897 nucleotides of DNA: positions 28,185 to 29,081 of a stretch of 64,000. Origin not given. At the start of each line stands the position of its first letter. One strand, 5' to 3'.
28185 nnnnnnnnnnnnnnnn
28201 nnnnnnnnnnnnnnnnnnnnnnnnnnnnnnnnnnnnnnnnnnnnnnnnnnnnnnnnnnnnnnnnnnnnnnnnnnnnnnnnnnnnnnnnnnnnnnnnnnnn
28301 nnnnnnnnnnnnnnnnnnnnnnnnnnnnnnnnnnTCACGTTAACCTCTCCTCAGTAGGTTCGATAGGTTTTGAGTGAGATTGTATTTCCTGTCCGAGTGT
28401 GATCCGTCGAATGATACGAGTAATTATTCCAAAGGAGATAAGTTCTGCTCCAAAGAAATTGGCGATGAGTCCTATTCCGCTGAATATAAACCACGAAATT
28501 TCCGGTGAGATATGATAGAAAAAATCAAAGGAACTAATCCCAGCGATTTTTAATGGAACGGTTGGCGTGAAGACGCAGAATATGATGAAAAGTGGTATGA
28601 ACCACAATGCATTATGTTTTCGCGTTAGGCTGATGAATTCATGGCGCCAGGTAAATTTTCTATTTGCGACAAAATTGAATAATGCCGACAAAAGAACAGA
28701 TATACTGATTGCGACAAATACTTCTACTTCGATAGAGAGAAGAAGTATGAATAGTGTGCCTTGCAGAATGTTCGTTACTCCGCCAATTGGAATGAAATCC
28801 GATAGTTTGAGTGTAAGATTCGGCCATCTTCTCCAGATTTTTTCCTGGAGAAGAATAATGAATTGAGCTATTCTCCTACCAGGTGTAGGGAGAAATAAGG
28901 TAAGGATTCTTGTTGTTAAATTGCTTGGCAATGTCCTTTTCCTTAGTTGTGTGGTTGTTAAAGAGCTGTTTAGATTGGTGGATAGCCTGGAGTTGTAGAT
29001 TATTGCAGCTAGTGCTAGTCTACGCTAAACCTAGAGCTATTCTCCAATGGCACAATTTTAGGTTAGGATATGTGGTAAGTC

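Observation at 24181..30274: Five-gene co-directional lipid-linked glycan cluster resembling the decaprenyl-phosphoryl-pentose arabinan module, with elevated G+C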

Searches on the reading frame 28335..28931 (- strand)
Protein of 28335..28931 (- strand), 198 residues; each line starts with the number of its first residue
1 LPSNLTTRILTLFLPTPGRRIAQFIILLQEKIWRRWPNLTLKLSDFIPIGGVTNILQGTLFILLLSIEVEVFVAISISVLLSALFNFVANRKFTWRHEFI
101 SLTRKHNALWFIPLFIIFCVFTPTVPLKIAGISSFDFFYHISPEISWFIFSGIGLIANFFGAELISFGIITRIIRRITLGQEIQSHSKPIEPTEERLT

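Call 4: search_protein_families(library=pfam, proteins=[window:28335-28931:-], max_evalue=0.01)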
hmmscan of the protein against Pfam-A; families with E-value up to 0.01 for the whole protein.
window:28335-28931:- (198 aa): 1 family
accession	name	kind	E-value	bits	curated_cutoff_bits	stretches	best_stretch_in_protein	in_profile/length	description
PF04138.20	GtrA_DPMS_TM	-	3e-08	34.3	26.1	1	46-167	2-117/117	GtrA/DPMS, transmembrane domain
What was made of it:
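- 28335..28931 (-): GtrA-family small membrane protein (198 aa), a candidate flippase for the lipid-linked pentose. PF04138 3e-8, 34.3 bits against a cutoff of 26.1 (call 4).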

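Call 5: search_protein_families(library=ncbifam, proteins=[window:28335-28931:-], max_evalue=0.01)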
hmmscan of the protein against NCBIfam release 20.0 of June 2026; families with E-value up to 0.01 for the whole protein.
window:28335-28931:- (198 aa): 0 families

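Call 108: search_protein_families(library=pfam, proteins=[P0216, P0238, P0245, P0260, P0263, P0272, P0299, P0243, P0241], max_evalue=0.0001)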
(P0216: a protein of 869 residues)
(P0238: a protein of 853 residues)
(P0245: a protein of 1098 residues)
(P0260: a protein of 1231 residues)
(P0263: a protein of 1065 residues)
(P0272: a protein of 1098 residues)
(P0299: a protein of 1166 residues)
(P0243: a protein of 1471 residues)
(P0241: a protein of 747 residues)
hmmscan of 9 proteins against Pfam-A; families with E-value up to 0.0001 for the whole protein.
P0216 (869 aa): 3 families
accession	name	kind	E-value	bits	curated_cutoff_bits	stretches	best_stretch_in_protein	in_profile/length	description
PF00535.33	Glycos_transf_2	-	1.6e-27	96.9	23.3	1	42-171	1-128/168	Glycosyl transferase family 2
PF10111.15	Glyco_tranf_2_2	-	1.7e-08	34.7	27.3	1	42-147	1-112/276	Glycosyltransferase like family 2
PF13231.12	PMT_2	-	2e-08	35.1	26.1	1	446-581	21-152/160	Dolichyl-phosphate-mannose-protein mannosyltransferase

P0238 (853 aa): 2 families
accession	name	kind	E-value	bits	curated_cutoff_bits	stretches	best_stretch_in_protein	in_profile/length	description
PF00535.33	Glycos_transf_2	-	2e-17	64.1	23.3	1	5-168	2-167/168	Glycosyl transferase family 2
PF13231.12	PMT_2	-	7.5e-07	29.9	26.1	1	426-566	21-157/160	Dolichyl-phosphate-mannose-protein mannosyltransferase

P0245 (1098 aa): 3 families
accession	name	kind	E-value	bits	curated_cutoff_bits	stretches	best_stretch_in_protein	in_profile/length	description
PF00535.33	Glycos_transf_2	-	6.2e-27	95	23.3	1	23-184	1-166/168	Glycosyl transferase family 2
PF00150.24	Cellulase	-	1.5e-07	31.7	23.5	1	905-1054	115-256/272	Cellulase (glycosyl hydrolase family 5)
PF10111.15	Glyco_tranf_2_2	-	3.6e-07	30.4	27.3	1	23-119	1-96/276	Glycosyltransferase like family 2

P0260 (1231 aa): 4 families
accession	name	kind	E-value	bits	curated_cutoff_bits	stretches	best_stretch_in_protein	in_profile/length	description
PF13641.12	Glyco_tranf_2_3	-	2.8e-25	90.1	27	1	185-413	1-230/230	Glycosyltransferase like family 2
PF13632.12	Glyco_trans_2_3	-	3.1e-20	73.3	27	1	273-466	3-193/198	Glycosyl transferase family group 2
PF00535.33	Glycos_transf_2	-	2.4e-09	37.8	23.3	1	189-324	2-132/168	Glycosyl transferase family 2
PF13231.12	PMT_2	-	4.8e-07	30.6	26.1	1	748-855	24-131/160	Dolichyl-phosphate-mannose-protein mannosyltransferase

P0263 (1065 aa): 0 families

P0272 (1098 aa): 4 families
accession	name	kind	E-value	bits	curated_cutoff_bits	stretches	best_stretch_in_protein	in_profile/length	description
PF13632.12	Glyco_trans_2_3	-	4.5e-21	76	27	1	215-429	1-169/198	Glycosyl transferase family group 2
PF13641.12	Glyco_tranf_2_3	-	3.6e-20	73.4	27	1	129-357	1-230/230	Glycosyltransferase like family 2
PF13231.12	PMT_2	-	1.8e-07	31.9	26.1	1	641-785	21-160/160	Dolichyl-phosphate-mannose-protein mannosyltransferase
PF00535.33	Glycos_transf_2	-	2.6e-06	27.9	23.3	1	133-265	2-131/168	Glycosyl transferase family 2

P0299 (1166 aa): 4 families
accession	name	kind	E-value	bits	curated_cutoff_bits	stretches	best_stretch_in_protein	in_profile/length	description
PF13632.12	Glyco_trans_2_3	-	1.6e-26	93.8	27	1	260-454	1-195/198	Glycosyl transferase family group 2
PF13641.12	Glyco_tranf_2_3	-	8.4e-23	82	27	1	174-402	1-230/230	Glycosyltransferase like family 2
PF00535.33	Glycos_transf_2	-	7e-10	39.5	23.3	1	178-316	2-132/168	Glycosyl transferase family 2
PF13231.12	PMT_2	-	4.1e-05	24.3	26.1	1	705-837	22-154/160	Dolichyl-phosphate-mannose-protein mannosyltransferase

P0243 (1471 aa): 5 families
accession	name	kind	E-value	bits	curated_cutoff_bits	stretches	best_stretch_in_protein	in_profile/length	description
PF00535.33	Glycos_transf_2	-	1.3e-35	123.3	23.3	2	35-197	1-166/168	Glycosyl transferase family 2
PF13641.12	Glyco_tranf_2_3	-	1.2e-32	114.2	27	1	424-652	1-230/230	Glycosyltransferase like family 2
PF13632.12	Glyco_trans_2_3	-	3.8e-24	86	27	1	510-706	1-188/198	Glycosyl transferase family group 2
PF13231.12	PMT_2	-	2.2e-08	34.9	26.1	1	992-1113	22-140/160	Dolichyl-phosphate-mannose-protein mannosyltransferase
PF13506.12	Glyco_transf_21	-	7.6e-07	29.2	21.7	0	103-176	17-91/174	Glycosyl transferase family 21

P0241 (747 aa): 0 families
